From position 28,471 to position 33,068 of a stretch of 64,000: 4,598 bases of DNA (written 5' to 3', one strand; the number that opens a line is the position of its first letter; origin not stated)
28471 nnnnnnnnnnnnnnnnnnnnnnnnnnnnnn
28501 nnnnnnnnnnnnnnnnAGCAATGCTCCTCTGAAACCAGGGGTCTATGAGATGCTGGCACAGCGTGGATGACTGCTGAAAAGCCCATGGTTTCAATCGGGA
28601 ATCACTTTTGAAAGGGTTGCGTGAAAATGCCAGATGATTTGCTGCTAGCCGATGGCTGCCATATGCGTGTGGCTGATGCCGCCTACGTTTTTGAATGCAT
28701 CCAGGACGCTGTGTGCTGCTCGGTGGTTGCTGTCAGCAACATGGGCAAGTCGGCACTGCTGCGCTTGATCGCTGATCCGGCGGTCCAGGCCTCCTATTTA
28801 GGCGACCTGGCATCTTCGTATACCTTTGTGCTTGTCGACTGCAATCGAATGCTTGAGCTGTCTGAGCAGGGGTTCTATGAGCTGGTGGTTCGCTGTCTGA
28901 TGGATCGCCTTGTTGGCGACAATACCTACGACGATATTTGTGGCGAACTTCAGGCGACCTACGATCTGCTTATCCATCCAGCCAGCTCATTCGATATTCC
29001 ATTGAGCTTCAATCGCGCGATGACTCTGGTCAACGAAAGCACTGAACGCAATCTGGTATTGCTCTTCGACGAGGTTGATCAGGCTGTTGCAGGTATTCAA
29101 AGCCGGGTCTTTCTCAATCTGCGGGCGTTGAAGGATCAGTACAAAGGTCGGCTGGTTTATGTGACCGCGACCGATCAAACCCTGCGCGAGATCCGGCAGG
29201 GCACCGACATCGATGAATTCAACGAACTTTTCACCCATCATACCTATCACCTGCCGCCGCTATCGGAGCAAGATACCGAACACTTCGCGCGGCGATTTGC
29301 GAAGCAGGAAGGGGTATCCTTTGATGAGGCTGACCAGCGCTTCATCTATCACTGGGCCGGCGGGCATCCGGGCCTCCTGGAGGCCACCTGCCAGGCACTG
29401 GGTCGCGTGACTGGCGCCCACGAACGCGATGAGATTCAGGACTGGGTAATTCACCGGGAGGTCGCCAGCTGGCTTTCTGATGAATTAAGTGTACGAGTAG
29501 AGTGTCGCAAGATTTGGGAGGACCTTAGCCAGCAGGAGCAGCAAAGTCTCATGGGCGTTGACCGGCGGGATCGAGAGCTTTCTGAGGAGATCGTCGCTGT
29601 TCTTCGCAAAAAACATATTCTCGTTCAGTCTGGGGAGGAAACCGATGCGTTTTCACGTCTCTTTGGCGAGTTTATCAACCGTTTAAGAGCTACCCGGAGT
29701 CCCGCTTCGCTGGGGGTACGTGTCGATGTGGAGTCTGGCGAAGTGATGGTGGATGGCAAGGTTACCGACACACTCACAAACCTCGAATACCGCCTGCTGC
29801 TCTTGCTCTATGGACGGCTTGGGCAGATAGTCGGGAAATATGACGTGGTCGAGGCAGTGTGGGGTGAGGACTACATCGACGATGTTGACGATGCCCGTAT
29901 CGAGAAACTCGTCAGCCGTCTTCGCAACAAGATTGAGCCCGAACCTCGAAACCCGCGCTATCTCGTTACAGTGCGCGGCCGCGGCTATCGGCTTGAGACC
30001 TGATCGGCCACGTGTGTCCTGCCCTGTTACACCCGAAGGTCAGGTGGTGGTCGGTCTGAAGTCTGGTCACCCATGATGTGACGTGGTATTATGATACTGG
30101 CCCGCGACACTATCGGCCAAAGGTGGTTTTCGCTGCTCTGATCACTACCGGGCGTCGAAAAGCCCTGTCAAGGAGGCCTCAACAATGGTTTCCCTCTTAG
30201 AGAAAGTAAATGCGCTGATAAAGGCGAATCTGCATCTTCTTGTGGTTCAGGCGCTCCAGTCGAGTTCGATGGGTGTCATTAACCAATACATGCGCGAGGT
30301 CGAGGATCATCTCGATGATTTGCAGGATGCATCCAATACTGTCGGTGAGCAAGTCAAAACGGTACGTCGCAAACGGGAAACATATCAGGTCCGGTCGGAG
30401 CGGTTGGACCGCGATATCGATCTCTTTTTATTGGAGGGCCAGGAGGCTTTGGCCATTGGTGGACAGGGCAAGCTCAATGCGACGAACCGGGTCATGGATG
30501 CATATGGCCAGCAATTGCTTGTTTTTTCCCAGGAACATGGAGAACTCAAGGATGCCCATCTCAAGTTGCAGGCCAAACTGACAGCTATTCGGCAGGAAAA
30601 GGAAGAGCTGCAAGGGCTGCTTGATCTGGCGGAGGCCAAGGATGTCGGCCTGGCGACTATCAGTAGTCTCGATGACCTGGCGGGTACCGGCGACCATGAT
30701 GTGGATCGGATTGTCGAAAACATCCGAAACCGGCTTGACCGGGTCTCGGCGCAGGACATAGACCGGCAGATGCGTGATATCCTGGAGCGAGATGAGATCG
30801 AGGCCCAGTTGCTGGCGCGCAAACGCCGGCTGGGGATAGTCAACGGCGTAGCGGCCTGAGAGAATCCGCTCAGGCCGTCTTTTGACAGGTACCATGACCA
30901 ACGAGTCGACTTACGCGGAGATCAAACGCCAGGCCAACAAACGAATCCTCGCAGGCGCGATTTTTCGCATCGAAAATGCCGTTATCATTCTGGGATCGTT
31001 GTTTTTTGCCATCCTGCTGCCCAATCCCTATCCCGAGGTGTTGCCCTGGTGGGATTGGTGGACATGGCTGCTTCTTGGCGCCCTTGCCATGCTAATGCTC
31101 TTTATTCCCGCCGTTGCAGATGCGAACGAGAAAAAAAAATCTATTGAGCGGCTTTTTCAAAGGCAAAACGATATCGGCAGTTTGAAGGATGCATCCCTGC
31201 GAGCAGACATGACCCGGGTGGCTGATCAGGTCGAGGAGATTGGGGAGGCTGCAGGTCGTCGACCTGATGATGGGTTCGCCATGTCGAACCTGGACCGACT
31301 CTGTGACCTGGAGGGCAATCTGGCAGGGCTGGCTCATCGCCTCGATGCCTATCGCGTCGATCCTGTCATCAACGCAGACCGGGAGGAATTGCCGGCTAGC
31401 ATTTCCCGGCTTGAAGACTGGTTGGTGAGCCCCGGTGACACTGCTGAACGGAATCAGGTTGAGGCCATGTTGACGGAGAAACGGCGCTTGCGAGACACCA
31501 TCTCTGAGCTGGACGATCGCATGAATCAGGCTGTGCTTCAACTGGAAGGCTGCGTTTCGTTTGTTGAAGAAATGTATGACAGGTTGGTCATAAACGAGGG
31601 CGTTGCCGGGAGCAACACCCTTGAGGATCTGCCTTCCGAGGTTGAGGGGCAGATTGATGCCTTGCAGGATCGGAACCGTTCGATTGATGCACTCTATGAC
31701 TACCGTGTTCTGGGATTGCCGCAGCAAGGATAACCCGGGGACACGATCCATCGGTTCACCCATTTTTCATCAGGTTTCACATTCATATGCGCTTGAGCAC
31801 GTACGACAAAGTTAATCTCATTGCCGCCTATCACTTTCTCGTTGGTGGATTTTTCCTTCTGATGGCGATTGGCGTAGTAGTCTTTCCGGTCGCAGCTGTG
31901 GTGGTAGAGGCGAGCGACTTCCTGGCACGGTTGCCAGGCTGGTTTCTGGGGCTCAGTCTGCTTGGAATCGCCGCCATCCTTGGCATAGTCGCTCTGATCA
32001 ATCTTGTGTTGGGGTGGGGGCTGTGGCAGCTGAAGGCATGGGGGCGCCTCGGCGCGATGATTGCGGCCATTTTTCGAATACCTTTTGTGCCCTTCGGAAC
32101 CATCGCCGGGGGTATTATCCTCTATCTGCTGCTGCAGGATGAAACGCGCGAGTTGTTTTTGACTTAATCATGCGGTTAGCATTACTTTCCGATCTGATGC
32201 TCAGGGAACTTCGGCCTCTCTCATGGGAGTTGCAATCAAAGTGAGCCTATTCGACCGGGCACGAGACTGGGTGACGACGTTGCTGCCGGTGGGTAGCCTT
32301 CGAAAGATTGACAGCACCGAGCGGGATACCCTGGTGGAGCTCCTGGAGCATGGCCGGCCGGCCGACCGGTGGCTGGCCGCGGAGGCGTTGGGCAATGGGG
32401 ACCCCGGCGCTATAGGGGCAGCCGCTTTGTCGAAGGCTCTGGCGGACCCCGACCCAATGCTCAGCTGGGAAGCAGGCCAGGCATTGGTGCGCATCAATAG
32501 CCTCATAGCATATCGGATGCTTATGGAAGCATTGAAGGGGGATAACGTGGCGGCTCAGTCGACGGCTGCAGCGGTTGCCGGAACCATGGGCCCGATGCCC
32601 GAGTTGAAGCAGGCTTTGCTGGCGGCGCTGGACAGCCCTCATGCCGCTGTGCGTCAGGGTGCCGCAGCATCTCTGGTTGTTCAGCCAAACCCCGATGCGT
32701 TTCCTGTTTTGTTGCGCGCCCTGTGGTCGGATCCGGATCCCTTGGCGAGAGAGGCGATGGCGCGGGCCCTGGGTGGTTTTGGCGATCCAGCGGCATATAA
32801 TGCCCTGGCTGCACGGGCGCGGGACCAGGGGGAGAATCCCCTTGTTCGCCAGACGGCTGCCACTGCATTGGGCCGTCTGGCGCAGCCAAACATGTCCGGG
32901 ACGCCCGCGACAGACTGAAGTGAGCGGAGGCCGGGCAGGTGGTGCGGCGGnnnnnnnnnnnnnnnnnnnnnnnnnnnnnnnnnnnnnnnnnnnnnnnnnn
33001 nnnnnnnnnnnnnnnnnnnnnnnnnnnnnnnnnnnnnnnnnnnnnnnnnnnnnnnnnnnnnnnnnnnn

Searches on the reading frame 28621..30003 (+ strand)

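Call 53: search_protein_families(library=pfam, proteins=[window:28621-30003:+], max_evalue=0.001)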
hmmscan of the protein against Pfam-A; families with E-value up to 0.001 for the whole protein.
window:28621-30003:+ (460 aa): 4 families
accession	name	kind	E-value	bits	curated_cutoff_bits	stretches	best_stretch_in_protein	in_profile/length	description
PF00486.34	Trans_reg_C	-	3e-18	66.1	26.2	1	384-458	5-77/77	Transcriptional regulatory protein, C terminal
PF01637.24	ATPase_2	-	1.9e-05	25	33.2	1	110-254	90-223/225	ATPase domain predominantly from Archaea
PF20702.3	nSTAND2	-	0.00043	20.1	24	0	27-77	10-61/279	Novel STAND NTPase 2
PF05729.18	NACHT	-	0.00061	20.1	26.7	0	41-229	11-166/167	NACHT domain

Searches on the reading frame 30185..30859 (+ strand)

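Call 53: search_protein_families(library=pfam, proteins=[window:30185-30859:+], max_evalue=0.001)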
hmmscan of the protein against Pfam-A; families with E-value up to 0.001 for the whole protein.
window:30185-30859:+ (224 aa): 1 family
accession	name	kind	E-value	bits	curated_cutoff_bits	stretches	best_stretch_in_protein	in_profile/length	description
PF04012.17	PspA_IM30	-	8.5e-08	32.5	33.9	1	4-195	2-189/220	PspA/IM30 family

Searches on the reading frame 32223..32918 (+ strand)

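Call 53: search_protein_families(library=pfam, proteins=[window:32223-32918:+], max_evalue=0.001)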
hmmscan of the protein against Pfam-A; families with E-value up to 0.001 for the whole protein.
window:32223-32918:+ (231 aa): 4 families
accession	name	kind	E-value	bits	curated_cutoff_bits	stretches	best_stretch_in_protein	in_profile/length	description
PF13646.12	HEAT_2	-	4.5e-25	88.2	27.7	3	100-178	4-82/88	HEAT repeats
PF02985.28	HEAT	-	5.6e-12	45.2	23.5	0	160-186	2-27/31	HEAT repeat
PF13513.12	HEAT_EZ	-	8.4e-09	36.2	27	0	126-149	27-50/55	HEAT-like repeat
PF03130.22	HEAT_PBS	-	0.00077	20.2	20.9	0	176-197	2-23/27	PBS lyase HEAT-like repeat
